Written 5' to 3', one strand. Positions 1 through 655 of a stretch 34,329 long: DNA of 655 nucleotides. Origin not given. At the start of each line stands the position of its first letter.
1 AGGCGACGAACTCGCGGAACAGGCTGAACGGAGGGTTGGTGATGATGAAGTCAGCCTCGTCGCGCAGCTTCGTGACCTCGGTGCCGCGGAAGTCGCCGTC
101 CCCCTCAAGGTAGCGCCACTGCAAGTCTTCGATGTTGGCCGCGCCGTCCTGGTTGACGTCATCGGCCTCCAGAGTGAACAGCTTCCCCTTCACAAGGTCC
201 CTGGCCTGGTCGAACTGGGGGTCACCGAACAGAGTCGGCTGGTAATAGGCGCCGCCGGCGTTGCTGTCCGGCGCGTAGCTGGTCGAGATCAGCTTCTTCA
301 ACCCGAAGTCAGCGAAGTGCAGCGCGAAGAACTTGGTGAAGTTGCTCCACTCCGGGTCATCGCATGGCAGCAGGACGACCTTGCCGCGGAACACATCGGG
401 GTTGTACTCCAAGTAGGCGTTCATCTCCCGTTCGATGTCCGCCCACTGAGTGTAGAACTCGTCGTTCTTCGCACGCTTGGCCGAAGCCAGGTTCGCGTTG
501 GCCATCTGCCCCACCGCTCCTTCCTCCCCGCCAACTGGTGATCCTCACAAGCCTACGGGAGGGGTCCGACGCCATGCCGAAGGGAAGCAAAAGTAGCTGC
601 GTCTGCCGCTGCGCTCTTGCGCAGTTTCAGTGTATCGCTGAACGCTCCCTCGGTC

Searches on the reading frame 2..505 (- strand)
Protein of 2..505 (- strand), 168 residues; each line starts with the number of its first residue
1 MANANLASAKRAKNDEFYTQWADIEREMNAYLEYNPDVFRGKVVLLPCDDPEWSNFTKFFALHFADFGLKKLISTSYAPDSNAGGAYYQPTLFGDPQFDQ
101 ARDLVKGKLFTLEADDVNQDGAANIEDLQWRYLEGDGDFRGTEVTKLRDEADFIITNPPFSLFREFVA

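Call 6: search_protein_families(library=pfam, max_evalue=1, proteins=[window:2-505:-])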
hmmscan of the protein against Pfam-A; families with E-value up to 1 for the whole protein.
seq(168 aa): 1 family
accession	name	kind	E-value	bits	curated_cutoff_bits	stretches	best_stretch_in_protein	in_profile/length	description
PF13651.11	EcoRI_methylase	-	3.7e-56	191.3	26.4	1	5-168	1-156/345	Adenine-specific methyltransferase EcoRI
